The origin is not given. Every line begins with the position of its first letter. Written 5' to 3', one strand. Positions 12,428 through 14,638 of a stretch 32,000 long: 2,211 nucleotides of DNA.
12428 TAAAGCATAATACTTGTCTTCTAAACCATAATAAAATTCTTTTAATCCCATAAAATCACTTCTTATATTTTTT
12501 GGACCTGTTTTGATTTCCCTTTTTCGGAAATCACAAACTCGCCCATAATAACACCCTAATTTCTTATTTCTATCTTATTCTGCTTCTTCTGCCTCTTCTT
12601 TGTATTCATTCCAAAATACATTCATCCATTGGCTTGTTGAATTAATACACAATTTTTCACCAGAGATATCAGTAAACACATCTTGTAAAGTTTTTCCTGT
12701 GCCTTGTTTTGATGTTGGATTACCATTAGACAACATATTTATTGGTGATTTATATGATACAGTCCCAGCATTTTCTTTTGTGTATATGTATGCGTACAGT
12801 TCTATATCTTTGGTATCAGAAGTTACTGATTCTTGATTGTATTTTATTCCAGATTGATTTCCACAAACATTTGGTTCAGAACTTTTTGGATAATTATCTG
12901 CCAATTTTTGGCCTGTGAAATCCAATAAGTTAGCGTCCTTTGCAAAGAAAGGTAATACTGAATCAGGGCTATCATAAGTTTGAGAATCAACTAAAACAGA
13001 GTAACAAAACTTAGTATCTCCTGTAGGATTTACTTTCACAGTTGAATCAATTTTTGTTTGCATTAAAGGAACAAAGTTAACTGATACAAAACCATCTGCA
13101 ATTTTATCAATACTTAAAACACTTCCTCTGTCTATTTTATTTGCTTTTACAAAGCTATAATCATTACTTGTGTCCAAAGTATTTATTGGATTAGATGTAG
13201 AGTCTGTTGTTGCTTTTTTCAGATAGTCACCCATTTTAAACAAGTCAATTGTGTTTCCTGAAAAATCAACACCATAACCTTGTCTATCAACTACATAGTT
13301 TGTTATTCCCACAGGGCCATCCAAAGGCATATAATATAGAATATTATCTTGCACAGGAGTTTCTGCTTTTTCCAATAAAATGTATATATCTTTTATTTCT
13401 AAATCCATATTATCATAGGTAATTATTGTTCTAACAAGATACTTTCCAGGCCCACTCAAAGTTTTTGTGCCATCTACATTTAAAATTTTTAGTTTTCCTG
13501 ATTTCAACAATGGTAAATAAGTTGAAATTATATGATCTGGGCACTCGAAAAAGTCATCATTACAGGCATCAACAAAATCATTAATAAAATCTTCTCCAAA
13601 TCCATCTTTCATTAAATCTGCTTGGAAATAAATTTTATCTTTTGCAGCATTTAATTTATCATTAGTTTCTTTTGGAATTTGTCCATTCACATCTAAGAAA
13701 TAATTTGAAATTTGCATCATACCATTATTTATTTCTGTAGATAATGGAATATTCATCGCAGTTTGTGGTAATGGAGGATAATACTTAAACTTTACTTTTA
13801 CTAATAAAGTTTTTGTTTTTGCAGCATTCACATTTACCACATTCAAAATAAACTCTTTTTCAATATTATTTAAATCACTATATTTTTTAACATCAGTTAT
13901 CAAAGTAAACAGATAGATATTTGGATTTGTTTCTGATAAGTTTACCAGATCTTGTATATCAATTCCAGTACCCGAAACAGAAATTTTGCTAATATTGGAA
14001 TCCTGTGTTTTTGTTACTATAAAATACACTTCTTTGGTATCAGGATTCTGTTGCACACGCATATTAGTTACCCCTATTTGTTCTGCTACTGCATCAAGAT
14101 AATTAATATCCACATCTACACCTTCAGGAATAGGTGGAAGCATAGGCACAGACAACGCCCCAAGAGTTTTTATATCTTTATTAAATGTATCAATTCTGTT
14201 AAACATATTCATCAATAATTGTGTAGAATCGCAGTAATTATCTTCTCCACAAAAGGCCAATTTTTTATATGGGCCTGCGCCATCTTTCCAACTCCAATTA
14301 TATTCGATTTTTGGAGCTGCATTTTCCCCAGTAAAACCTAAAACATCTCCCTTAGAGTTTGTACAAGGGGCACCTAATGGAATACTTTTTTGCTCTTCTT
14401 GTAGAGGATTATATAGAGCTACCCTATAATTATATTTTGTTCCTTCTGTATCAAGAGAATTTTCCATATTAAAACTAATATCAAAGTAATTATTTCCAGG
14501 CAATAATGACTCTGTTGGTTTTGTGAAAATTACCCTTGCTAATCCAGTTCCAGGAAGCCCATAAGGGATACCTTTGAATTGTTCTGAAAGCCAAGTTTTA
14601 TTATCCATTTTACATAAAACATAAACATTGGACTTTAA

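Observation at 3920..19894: Two tandem giant paralogous surface proteins followed by a tight array of tiny polytopic membrane proteins: candidate undescribed cell-surface or cell-cell interaction apparatus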

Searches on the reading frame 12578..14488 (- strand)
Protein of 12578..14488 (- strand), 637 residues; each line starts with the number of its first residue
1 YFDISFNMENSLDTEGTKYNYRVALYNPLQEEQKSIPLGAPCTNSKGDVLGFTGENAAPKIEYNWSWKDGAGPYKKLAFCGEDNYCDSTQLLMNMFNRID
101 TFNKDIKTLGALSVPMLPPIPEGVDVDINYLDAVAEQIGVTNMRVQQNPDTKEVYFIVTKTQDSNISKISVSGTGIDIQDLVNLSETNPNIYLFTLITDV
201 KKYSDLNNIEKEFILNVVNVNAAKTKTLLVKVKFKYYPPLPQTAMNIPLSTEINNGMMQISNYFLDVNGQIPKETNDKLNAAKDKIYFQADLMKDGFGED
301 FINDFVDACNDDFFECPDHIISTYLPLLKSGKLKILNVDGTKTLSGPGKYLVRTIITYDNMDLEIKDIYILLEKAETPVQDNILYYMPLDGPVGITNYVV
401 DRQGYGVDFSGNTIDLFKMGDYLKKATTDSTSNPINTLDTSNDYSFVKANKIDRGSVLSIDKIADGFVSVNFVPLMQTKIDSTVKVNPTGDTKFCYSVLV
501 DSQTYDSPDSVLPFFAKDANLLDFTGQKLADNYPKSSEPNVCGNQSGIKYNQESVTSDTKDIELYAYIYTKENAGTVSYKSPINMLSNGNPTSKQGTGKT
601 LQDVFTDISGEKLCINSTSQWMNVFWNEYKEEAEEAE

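Call 56: predict_structure(alignment_id=A4)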
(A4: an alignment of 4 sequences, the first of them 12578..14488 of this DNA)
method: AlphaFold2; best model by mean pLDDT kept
length: 637 residues; sequences in the alignment: 4
mean_pLDDT: 45.2   pTM: 0.33
mean pLDDT of the five models: 45.2, 44.2, 43.7, 41.1, 35.6
residues with pLDDT >= 90: 0; 70-90: 123; 50-70: 108; < 50: 406
segments of 3 or more residues with pLDDT < 50: 1-79, 81-84, 111-122, 177-181, 184-188, 239-272, 377-464, 466-637
pLDDT, mean of each block of 10 residues (from residue 1): 23 25 24 34 43 36 29 41 57 75 65 35 69 76 74 77 65 57 50 74 79 77 70 69 29 33 38 55 67 55 67 59 78 70 62 66 65 56 30 24 24 23 22 21 22 30 42 32 31 39 41 30 32 26 31 39 35 28 26 25 35 27 24 25
secondary structure, 60 per line:
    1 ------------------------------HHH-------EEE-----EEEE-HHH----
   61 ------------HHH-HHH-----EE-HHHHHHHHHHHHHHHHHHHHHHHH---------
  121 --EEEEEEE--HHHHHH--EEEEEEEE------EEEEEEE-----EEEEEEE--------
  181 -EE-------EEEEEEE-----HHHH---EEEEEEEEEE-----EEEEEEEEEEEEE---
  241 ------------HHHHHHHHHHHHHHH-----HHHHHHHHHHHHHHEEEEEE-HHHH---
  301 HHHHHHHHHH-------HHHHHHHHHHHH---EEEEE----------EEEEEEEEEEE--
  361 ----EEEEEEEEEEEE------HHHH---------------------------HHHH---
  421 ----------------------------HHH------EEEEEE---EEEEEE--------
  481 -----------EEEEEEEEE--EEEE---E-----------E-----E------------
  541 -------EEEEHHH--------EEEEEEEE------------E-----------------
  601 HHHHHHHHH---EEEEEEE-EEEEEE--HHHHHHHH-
elements in order: E41-43 E49-52 H88-111 E123-129 H132-137 E140-147 E154-160 E166-172 E191-197 H203-206 E210-219 E225-237 H253-267 H273-286 E287-292 H294-297 H301-310 H318-329 E333-337 E348-358 E365-376 H383-386 H414-417 E458-463 E467-472 E492-500 E503-506 E548-551 E563-570 H601-609 E613-619 E621-626 H629-636

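Call 62: fold_search(model_id=the predicted structure, library=pdb)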
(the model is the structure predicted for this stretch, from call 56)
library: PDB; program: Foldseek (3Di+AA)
matches with E <= 10: 1356; with E <= 0.001: 0
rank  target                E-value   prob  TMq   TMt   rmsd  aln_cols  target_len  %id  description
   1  5zcg_D                1.8e-03  0.30  0.07  0.15  21.1       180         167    9  Crystal structure of OsPP2C50 S265L/I267V:OsPYL/RCAR3 with (+)-ABA (released 2019-03-06)
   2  5zcg_C                2.1e-03  0.28  0.06  0.15  21.0       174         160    9  Crystal structure of OsPP2C50 S265L/I267V:OsPYL/RCAR3 with (+)-ABA (released 2019-03-06)
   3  5zcl_D                2.7e-03  0.23  0.06  0.15  20.8       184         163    8  Crystal structure of OsPP2C50 I267L:OsPYL/RCAR3 with (+)-ABA (released 2019-03-06)
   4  5zcl_C                3.4e-03  0.23  0.07  0.15  20.5       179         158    8  Crystal structure of OsPP2C50 I267L:OsPYL/RCAR3 with (+)-ABA (released 2019-03-06)
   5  4ymp_A                3.6e-03  0.97  0.11  0.37   7.3       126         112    8  Crystal structure of the Bacillus anthracis Hal NEAT domain in complex with heme (released 2016-07-20)
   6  5zch_D                4.1e-03  0.20  0.06  0.15  21.0       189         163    9  Crystal structure of OsPP2C50 I267W:OsPYL/RCAR3 with (+)-ABA (released 2019-03-06)
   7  3kdi                  4.3e-03  0.23  0.06  0.15  21.2       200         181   11  Structure of (+)-ABA bound PYL2 (released 2009-11-10)
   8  9ma5_B                4.5e-03  0.92  0.10  0.18  18.7       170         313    9  CryoEM structure of a transmembrane protein (released 2026-03-18)
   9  5gwp_C                4.5e-03  0.21  0.06  0.15  20.7       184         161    9  Crystal structure of RCAR3:PP2C wild-type with (+)-ABA (released 2017-09-13)
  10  5gwp_D                4.5e-03  0.16  0.06  0.13  20.0       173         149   10  Crystal structure of RCAR3:PP2C wild-type with (+)-ABA (released 2017-09-13)
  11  3r6p                  4.8e-03  0.23  0.06  0.16  20.9       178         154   10  Crystal structure of abscisic acid-bound PYL10 (released 2011-12-21)
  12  5gwo_C                6.0e-03  0.18  0.06  0.15  20.1       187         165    8  Crystal structure of RCAR3:PP2C S265F/I267M with (+)-ABA (released 2017-09-13)
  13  7mld                  6.3e-03  0.18  0.06  0.15  21.0       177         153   10  PYL10 bound to the ABA pan-antagonist antabactin (released 2021-09-29)
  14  3rt0_C                7.1e-03  0.16  0.06  0.14  20.6       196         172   10  Crystal structure of PYL10-HAB1 complex in the absence of abscisic acid (ABA) (released 2011-06-22)
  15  6sjj_A                7.5e-03  0.28  0.06  0.18  20.2       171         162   12  A new modulated crystal structure of ANS complex of St John's wort Hyp-1 protein with 36 protein molecules in the asym (released 2020-06-24)
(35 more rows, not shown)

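Call 73: search_protein_representatives(alignment_id=A4)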
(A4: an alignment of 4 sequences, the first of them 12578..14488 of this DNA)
Query: 4 sequences, 648 profile positions. Proteins with E-value up to 0.001 (for the whole library): 692; up to 1e-10: 590; up to 1e-30: 413. The best 150 are listed.
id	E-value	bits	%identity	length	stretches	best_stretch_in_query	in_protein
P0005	2.8e-275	931.1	-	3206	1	1-648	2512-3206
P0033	5.1e-257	870.7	-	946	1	1-647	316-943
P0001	2.5e-233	792.5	-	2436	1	4-636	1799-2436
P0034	1.4e-155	535.5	-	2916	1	2-647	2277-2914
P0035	1.5e-153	528.9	-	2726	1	2-647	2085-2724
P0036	1.1e-147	509.5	-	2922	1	1-647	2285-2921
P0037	5.1e-145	500.7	-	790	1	1-646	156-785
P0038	2.8e-143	494.9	-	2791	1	1-647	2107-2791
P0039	2.7e-140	485.1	-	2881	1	2-646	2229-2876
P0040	7.1e-139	480.4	-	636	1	10-632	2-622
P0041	5.2e-138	477.5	-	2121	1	2-647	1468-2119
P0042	2.4e-136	472.1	-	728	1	3-647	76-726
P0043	5.3e-135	467.6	-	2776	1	1-647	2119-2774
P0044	5.3e-135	467.6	-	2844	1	1-647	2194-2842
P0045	6.7e-128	444.1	-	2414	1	4-646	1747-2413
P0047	1.6e-121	423.0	-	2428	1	1-646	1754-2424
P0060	3.2e-111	389.0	-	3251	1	5-646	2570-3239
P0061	8.5e-111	387.6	-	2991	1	3-647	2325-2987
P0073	6.7e-102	358.2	-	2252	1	4-647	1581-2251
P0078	9.9e-100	351.1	-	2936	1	2-646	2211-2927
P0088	1.1e-79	284.8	-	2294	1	30-632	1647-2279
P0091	8.9e-78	278.5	-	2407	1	27-635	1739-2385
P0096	1.2e-76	274.8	-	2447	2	259-636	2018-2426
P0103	9.5e-76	271.8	-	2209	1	23-628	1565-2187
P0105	1.3e-75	271.4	-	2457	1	23-646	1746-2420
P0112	2.2e-73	264.1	-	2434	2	249-646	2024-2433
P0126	4.5e-71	256.4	-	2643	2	246-632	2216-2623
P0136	2.0e-69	250.9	-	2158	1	19-631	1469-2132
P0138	2.6e-69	250.6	-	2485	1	28-634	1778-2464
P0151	6.9e-68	245.9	-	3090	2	247-633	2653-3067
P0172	7.2e-66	239.2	-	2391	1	23-636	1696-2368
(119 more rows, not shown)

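Call 76: list_cluster_members(proteins=[P0034, P0041, P0045, P0060, P0073, P0088, P0103, P0136, P0151, P0033])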
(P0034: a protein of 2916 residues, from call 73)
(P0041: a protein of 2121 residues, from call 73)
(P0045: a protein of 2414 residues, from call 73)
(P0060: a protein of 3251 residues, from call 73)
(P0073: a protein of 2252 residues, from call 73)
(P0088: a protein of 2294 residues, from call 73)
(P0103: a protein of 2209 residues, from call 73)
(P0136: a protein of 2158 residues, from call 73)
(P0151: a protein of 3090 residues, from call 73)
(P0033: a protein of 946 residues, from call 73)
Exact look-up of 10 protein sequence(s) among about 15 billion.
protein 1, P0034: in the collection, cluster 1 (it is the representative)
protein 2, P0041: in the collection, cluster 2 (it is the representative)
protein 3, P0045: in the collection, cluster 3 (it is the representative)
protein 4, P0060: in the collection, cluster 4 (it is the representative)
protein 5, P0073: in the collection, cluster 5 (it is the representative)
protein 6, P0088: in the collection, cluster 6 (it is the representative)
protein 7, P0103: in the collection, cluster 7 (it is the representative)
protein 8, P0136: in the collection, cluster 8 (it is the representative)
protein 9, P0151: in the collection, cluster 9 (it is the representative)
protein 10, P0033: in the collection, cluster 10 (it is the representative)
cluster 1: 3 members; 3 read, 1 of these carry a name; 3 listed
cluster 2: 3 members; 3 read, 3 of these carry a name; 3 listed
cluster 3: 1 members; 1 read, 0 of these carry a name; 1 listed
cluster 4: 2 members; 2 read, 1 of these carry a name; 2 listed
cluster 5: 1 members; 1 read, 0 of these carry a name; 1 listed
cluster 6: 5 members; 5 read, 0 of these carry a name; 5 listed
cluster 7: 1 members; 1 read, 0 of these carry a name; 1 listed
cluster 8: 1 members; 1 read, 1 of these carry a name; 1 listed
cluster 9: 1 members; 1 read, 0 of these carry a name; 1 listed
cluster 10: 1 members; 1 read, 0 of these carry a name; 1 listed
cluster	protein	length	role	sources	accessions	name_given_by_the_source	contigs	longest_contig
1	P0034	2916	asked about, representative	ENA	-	-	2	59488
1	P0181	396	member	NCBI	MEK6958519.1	MAG: hypothetical protein AABW59_00575, partial [archaeon]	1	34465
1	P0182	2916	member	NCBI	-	-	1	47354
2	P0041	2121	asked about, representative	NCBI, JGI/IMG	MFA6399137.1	MAG: hypothetical protein WCW44_02105 [archaeon]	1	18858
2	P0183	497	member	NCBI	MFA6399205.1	MAG: hypothetical protein WCW44_02465, partial [archaeon]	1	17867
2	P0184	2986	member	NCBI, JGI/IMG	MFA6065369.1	MAG: hypothetical protein WC746_06000 [archaeon] | hypothetical protein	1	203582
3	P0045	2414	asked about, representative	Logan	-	-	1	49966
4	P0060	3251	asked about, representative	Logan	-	-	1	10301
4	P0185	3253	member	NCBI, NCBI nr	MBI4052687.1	MAG: carboxypeptidase regulatory-like domain-containing protein [Candidatus ... | carboxypeptidase regulatory-like domain-containing protein [Candidatus Diapherotrites ...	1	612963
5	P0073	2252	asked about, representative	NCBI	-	-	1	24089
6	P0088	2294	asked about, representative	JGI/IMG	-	-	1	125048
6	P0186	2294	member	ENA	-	-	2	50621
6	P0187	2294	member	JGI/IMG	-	-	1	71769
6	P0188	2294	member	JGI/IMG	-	-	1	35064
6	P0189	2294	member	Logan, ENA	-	-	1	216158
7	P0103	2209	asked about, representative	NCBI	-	-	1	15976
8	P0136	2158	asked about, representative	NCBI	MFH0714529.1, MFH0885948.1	MAG: SpaA isopeptide-forming pilin-related protein [Candidatus Diapherotrites archaeon]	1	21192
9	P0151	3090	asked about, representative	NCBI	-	-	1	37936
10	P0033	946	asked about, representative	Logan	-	-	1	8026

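Call 80: predict_structure(alignment_id=A10)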
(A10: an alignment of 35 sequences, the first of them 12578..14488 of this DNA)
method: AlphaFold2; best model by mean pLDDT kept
length: 637 residues; sequences in the alignment: 35
mean_pLDDT: 70.9   pTM: 0.67
mean pLDDT of the five models: 70.9, 69.1, 66.7, 65.8, 63.5
residues with pLDDT >= 90: 144; 70-90: 203; 50-70: 184; < 50: 106
segments of 3 or more residues with pLDDT < 50: 1-34, 115-129, 131-135, 141-143, 181-189, 237-244, 398-401, 535-537, 581-597
pLDDT, mean of each block of 10 residues (from residue 1): 35 42 42 58 79 92 77 68 87 93 90 48 45 48 52 58 58 60 47 58 62 68 65 54 62 87 81 90 93 90 87 81 94 92 93 94 93 93 86 62 60 56 54 72 80 86 87 78 78 74 61 76 74 56 69 69 81 57 35 44 89 92 86 54
secondary structure, 60 per line:
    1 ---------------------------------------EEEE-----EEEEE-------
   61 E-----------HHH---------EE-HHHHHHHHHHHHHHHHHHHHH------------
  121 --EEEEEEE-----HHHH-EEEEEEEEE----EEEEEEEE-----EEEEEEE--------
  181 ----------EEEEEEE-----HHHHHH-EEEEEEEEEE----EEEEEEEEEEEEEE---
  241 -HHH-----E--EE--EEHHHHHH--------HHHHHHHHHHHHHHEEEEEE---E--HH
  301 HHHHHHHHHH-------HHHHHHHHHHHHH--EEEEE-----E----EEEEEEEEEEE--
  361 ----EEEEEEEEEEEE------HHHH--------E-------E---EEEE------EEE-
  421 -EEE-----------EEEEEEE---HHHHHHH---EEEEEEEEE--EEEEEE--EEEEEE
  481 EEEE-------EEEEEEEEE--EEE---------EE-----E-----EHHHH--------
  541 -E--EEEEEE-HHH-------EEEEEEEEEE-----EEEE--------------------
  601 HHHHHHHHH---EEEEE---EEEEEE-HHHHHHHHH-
elements in order: E40-43 E49-53 H88-108 E123-129 H135-138 E140-148 E153-160 E166-172 E191-197 H203-208 E210-219 E224-237 H259-264 H273-286 E287-292 H299-310 H318-330 E333-337 E348-358 E365-376 H383-386 E407-410 E417-419 E422-424 E436-442 H446-452 E456-464 E467-472 E475-484 E492-500 E503-505 H529-532 E545-550 E562-571 E577-580 H601-609 E613-617 E621-626 H628-636

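Call 83: fold_search(model_id=the predicted structure, library=pdb)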
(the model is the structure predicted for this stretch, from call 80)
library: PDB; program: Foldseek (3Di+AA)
matches with E <= 10: 964; with E <= 0.001: 0
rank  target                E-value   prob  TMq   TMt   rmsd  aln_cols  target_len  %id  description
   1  7zdz_C                1.8e-02  0.63  0.10  0.19  18.6       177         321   14  Cryo-EM structure of the human inward-rectifier potassium 2.1 channel (Kir2.1) (released 2022-09-28)
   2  3s48_B                1.9e-02  0.99  0.14  0.48   5.3       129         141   13  Human Alpha-Haemoglobin Complexed with the First NEAT Domain of IsdH from Staphylococcus aureus (released 2012-05-23)
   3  7xli_A                2.0e-02  0.98  0.13  0.50   5.3       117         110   10  Crystal structure of IsdB linker-NEAT2 bound to a nanobody (VHH) (released 2023-05-31)
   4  4ymp_A                2.1e-02  0.93  0.12  0.45   6.3       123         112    7  Crystal structure of the Bacillus anthracis Hal NEAT domain in complex with heme (released 2016-07-20)
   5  3qzl                  2.8e-02  0.98  0.14  0.50   4.9       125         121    9  Staphylococcus aureus IsdA NEAT domain K75A variant in complex with heme (released 2011-08-31)
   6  9nmt_A                3.1e-02  0.82  0.11  0.22   9.5       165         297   14  ML418 bound inwardly rectifying potassium channel Kir7.1 R162Q mutant (released 2026-01-28)
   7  1u4e                  3.3e-02  0.85  0.11  0.30   8.9       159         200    8  Crystal Structure of Cytoplasmic Domains of GIRK1 channel (released 2005-03-08)
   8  9s4k_D                3.5e-02  0.80  0.15  0.37   9.9       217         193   10  Human carboxyhemoglobin bound to Staphylococcus aureus IsdH-N2N3 - 2IsdH:Hbdim complex - 3DVA component 4 left tail (released 2025-11-12)
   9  6p9h_B                3.7e-02  0.97  0.13  0.50   5.0       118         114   10  Crystal structure of human anti staphylococcus aureus antibody STAU-281 Fab in complex with IsdB NEAT2 domain (released 2020-06-17)
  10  3qzm_A                3.9e-02  0.90  0.11  0.41   8.3       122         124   11  Staphylococcus aureus IsdA NEAT domain H83A variant in complex with heme (released 2011-08-31)
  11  2ite_A                4.2e-02  0.97  0.14  0.49   5.1       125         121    9  Crystal structure of the IsdA NEAT domain from Staphylococcus aureus (released 2006-12-26)
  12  7pcf_E                4.2e-02  0.75  0.12  0.20  18.4       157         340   11  Human methemoglobin bound to Staphylococcus aureus hemophore IsdB (released 2022-04-13)
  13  2o1a                  4.4e-02  0.97  0.14  0.50   4.9       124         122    9  Crystal structure of iron-regulated surface determinant protein A from Staphylococcus aureus- targeted domain 47...188 (released 2006-12-26)
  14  3syo                  4.4e-02  0.60  0.11  0.20  13.3       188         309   12  Crystal structure of the G protein-gated inward rectifier K+ channel GIRK2 (Kir3.2) in complex with sodium (released 2011-10-12)
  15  5vmm_J                5.0e-02  0.95  0.14  0.48   5.0       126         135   11  Staphylococcus aureus IsdB bound to human hemoglobin (released 2017-11-15)
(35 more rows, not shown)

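Call 87: fold_search(model_id=the predicted structure, library=viral)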
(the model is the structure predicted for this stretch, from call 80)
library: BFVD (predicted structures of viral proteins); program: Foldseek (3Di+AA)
matches with E <= 10: 876; with E <= 0.001: 0
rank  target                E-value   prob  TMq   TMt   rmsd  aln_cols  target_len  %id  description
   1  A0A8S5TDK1            6.6e-03  0.03  0.06  0.05  28.2       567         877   12  Tail protein [Siphoviridae sp. ctNnX9]
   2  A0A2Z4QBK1            1.0e-02  0.12  0.10  0.13  26.2       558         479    9  (no name in the UniProt tables at hand)
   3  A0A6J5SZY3            1.5e-02  0.07  0.08  0.05  27.1       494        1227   10  Ig [uncultured Caudovirales phage]
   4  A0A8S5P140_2          1.8e-02  0.07  0.09  0.05  26.1       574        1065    7  Spore coat protein H kinase fold, TRANSFERASE [Myoviridae sp. ctrCp2]
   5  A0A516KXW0            2.8e-02  0.06  0.09  0.13  29.7       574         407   11  (no name in the UniProt tables at hand)
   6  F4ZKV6                3.1e-02  0.38  0.08  0.23  21.7       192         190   10  Uncharacterized protein [Clostera anachoreta granulovirus]
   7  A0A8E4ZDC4            3.9e-02  0.11  0.11  0.11  26.1       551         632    8  BACON domain-containing protein [Polaribacter phage Leef_1]
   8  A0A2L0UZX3            3.9e-02  0.04  0.08  0.05  30.0       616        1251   10  Extracellular serine proteinase [Agrobacterium phage Atu_ph07]
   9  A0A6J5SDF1            6.5e-02  0.07  0.10  0.08  37.3       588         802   10  Fibronectin type III [uncultured Caudovirales phage]
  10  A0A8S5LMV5            6.9e-02  0.14  0.06  0.05  22.6       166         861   14  Solute carrier family 12 protein [Podoviridae sp. ctiuS14]
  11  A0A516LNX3            7.3e-02  0.33  0.10  0.06  13.6       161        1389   12  (no name in the UniProt tables at hand)
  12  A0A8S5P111            7.3e-02  0.02  0.07  0.08  32.1       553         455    7  Uncharacterized protein [Myoviridae sp. ctLnO19]
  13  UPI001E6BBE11         7.7e-02  0.07  0.11  0.15  31.2       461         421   12  (no name look-up for this kind of identifier)
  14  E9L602                7.7e-02  0.06  0.05  0.08  23.0       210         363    8  ME53 [Spodoptera frugiperda nuclear polyhedrosis virus]
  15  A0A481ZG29            8.1e-02  0.10  0.05  0.16  18.1       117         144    8  Uncharacterized protein [Pithovirus LCPAC406]
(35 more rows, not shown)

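Call 89: find_encoding_contigs(protein=P0185, flank=10000, max_places=2)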
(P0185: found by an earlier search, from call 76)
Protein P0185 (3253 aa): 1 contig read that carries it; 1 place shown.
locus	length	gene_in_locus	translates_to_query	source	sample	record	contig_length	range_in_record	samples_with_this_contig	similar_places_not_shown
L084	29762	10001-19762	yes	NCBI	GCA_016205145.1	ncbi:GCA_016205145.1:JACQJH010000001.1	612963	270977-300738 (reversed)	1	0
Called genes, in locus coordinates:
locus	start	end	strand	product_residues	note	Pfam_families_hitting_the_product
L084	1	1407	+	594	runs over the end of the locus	-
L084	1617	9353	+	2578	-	PF02369:Big_1 (faint), PF11974:bMG3 (faint), PF13715:CarbopepD_reg_2 (faint), PF17210:SdrD_B (faint), PF22904:NOMO1-like_2nd (faint), PF24025:Ig_DR_A0283-like (faint), PF13620:CarboxypepD_reg, PF17802:SpaA (weak), +1 more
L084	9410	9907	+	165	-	-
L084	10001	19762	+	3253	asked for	PF13620:CarboxypepD_reg (faint), PF00041:fn3 (faint)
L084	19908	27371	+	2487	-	-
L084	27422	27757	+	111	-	-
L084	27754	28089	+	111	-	-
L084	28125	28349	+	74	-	-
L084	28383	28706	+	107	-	-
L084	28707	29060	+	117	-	-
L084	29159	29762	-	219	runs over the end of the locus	-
